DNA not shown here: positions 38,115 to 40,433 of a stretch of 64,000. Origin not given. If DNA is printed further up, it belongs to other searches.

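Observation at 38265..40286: Phosphoethanolamine-transferase-fold enzyme with a ~120-aa C-terminal extension inside the glycan cluster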

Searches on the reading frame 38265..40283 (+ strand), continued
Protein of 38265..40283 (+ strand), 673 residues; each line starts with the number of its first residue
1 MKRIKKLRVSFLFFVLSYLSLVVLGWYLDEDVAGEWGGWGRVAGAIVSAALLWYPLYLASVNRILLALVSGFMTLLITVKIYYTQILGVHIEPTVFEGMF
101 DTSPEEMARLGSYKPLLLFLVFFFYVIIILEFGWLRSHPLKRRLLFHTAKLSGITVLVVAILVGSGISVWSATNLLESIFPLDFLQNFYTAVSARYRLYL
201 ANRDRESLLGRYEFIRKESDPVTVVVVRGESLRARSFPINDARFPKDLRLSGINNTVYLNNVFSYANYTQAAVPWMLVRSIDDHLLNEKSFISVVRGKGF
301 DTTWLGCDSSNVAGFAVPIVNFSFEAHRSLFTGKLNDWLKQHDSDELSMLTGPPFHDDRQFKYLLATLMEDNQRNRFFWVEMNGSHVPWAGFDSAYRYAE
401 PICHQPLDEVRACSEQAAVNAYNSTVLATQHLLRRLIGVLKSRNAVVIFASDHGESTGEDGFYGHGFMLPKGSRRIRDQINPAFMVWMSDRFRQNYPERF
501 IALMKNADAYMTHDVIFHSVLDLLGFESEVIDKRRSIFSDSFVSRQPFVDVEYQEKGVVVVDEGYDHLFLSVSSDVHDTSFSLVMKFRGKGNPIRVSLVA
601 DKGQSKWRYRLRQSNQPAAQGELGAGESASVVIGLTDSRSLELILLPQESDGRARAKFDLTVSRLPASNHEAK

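Call 37: fold_search(model_id=the predicted structure, library=pdb)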
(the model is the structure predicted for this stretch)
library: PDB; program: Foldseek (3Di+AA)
matches with E <= 10: 1624; with E <= 0.001: 213
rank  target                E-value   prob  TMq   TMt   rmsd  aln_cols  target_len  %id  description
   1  5fgn                  7.6e-21  1.00  0.59  0.72   5.3       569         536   18  Integral membrane protein lipooligosaccharide phosphoethanolamine transferase A (EptA) from Neisseria meningitidis (released 2017-02-15)
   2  9nww_B                7.4e-20  1.00  0.56  0.69   5.4       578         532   18  Single-particle cryo-EM structure of the first variant of mobilized colistin resistance (MCR-1) in its ligand-bound st (released 2025-12-17)
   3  4tn0_A                2.0e-17  1.00  0.39  0.80   4.1       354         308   18  Crystal Structure of the C-terminal Periplasmic Domain of Phosphoethanolamine Transferase EptC from Campylobacter jeju (released 2014-10-08)
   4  4tn0_B                3.1e-17  1.00  0.40  0.82   4.1       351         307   18  Crystal Structure of the C-terminal Periplasmic Domain of Phosphoethanolamine Transferase EptC from Campylobacter jeju (released 2014-10-08)
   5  4kay_A                2.0e-16  1.00  0.40  0.76   4.1       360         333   21  Structure of the soluble domain of Lipooligosaccharide phosphoethanolamine transferase A from Neisseria meningitidis - (released 2013-07-17)
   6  4kav                  4.2e-16  1.00  0.41  0.79   4.6       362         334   23  Crystal Structure of the soluble domain of Lipooligosaccharide phosphoethanolamine transferase A from Neisseria meningit (released 2013-07-24)
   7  5gov_B                6.6e-16  1.00  0.38  0.77   4.0       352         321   19  Crystal Structure of MCR-1, a phosphoethanolamine transferase, extracellular domain (released 2016-12-21)
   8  6a82_B                1.3e-15  1.00  0.40  0.73   5.0       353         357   18  Crystal structure of the C-terminal periplasmic domain of EcEptC from Escherichia coli (released 2018-12-26)
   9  6li4_B                2.0e-15  1.00  0.38  0.76   3.6       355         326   19  Crystal structure of MCR-1-S (released 2020-09-16)
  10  5gov_A                2.5e-15  1.00  0.38  0.77   3.9       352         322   19  Crystal Structure of MCR-1, a phosphoethanolamine transferase, extracellular domain (released 2016-12-21)
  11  5mx9                  5.0e-15  1.00  0.37  0.74   4.5       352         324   19  High resolution crystal structure of the MCR-2 catalytic domain (released 2017-08-09)
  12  5ylc                  5.8e-15  1.00  0.38  0.73   4.6       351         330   20  Crystal Structure of MCR-1 Catalytic Domain (released 2017-11-08)
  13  6a82_A                6.1e-15  1.00  0.41  0.75   4.4       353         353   18  Crystal structure of the C-terminal periplasmic domain of EcEptC from Escherichia coli (released 2018-12-26)
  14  5lrn_A                1.5e-14  1.00  0.38  0.76   3.9       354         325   19  Structure of mono-zinc MCR-1 in P21 space group (released 2016-12-07)
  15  5yle                  1.6e-14  1.00  0.39  0.75   4.5       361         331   20  MCR-1 complex with ethanolamine (ETA) (released 2017-11-08)
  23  6xlp_A                1.1e-11  1.00  0.32  0.36  19.4       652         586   14  Structure of the essential inner membrane lipopolysaccharide-PbgA complex (released 2020-08-26)
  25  6v8q_A                2.6e-09  1.00  0.31  0.35  19.8       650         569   14  Structure of an inner membrane protein required for PhoPQ regulated increases in outer membrane cardiolipin (released 2020-03-18)
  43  4uop_B                3.8e-08  1.00  0.32  0.49   6.9       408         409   14  Crystal structure of the lipoteichoic acid synthase LtaP from Listeria monocytogenes (released 2014-08-27)
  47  4uop_A                6.0e-08  1.00  0.33  0.50   6.9       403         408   15  Crystal structure of the lipoteichoic acid synthase LtaP from Listeria monocytogenes (released 2014-08-27)
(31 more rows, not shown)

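Call 39: find_related_loci(query=A1, collection=genome_contigs, flank=10000)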
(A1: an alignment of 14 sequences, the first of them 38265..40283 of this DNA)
Query A1 (673 aa) in genome_contigs; peptide patterns used: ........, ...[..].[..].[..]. (x = any residue, [..] = any of these).
363 stretches matched a pattern; 329 encode a relative of the query (tblastn E <= 1e-3); the best 80 are kept; 80 distinct loci.
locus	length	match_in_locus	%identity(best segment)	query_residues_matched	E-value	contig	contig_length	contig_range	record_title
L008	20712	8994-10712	52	3-574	0e+0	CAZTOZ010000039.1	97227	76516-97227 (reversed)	MAG TPA_asm: uncultured Thiotrichales bacterium isolate binchicken_co219_185 genome assembly, contig: k141_84741, whole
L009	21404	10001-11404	25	64-543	6e-32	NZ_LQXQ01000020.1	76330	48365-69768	Acinetobacter sp. CFCC 10889 contig00021, whole genome shotgun sequence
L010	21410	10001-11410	25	57-538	6e-31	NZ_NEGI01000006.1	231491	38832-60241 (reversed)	Acinetobacter sp. ANC 4648 Contig6, whole genome shotgun sequence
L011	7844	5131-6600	23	56-541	3e-30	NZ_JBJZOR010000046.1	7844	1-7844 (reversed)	Acinetobacter sp. TY2 NODE_46_length_7844_cov_71.747007, whole genome shotgun sequence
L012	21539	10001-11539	24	30-550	4e-30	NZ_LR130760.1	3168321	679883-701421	Acinetobacter ihumii strain Marseille-P8049, whole genome shotgun sequence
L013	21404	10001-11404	23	64-543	8e-30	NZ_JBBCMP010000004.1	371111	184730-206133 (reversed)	Acinetobacter sp. AS167 contig00004, whole genome shotgun sequence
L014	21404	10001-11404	24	64-543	6e-29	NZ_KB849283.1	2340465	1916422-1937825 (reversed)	Acinetobacter guillouiae CIP 63.46 acLsj-supercont1.12, whole genome shotgun sequence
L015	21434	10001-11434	24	19-530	8e-29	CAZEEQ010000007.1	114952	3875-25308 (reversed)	MAG TPA_asm: uncultured Paraperlucidibaca sp. isolate binchicken_co328_94 genome assembly, contig: NODE_99_length_114952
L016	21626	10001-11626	24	1-538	1e-28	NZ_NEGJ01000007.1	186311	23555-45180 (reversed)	Acinetobacter sp. ANC 3832 Contig7, whole genome shotgun sequence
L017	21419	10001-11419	23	63-541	2e-28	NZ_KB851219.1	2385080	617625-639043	Acinetobacter sp. ANC 3789 acLZR-supercont1.7, whole genome shotgun sequence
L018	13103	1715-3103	23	64-538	2e-28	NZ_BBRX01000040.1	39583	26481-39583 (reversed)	Acinetobacter rudis strain DSM 24031, whole genome shotgun sequence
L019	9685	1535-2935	23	69-541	2e-28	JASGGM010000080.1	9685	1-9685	MAG: Acinetobacter sp. isolate 5H276 JMF-2111-06-0005.hyb.bin.276_79, whole genome shotgun sequence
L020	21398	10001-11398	23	64-541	5e-28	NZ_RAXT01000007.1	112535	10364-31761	Acinetobacter rongchengensis strain WCHAc060115 7, whole genome shotgun sequence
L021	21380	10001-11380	24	64-534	3e-28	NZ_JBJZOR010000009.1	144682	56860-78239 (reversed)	Acinetobacter sp. TY2 NODE_9_length_144682_cov_148.453311, whole genome shotgun sequence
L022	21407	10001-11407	25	69-541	9e-28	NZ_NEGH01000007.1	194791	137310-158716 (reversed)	Acinetobacter sp. ANC 4558 Contig7, whole genome shotgun sequence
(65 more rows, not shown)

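Call 42: find_encoding_contigs(protein=P0056, flank=10000, max_places=2)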
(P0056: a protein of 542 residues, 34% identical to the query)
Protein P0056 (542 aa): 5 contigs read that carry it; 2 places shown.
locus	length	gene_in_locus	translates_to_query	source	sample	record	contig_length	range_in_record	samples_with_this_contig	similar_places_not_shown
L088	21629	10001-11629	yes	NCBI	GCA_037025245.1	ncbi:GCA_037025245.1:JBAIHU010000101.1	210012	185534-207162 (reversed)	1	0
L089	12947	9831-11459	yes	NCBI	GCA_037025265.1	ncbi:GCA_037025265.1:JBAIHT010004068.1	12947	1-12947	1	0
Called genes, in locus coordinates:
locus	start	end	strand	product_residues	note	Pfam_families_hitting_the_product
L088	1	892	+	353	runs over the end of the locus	PF03400:DDE_Tnp_IS1 (faint)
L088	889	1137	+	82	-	-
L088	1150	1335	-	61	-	-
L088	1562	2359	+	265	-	PF13676:TIR_2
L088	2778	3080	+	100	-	-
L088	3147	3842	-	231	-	PF04298:Zn_peptidase_2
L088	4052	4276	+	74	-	-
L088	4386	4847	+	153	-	PF00111:Fer2, PF01799:Fer2_2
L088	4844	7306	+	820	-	PF01315:Ald_Xan_dh_C, PF02738:MoCoBD_1, PF20256:MoCoBD_2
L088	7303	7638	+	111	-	-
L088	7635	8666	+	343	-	PF00941:FAD_binding_5, PF03450:CO_deh_flav_C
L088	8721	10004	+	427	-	-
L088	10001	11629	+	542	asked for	PF00884:Sulfatase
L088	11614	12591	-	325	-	PF08003:Methyltransf_9 (weak), PF13489:Methyltransf_23, PF08241:Methyltransf_11, PF08242:Methyltransf_12, PF13649:Methyltransf_25, PF13847:Methyltransf_31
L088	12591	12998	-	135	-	-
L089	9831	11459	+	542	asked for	PF00884:Sulfatase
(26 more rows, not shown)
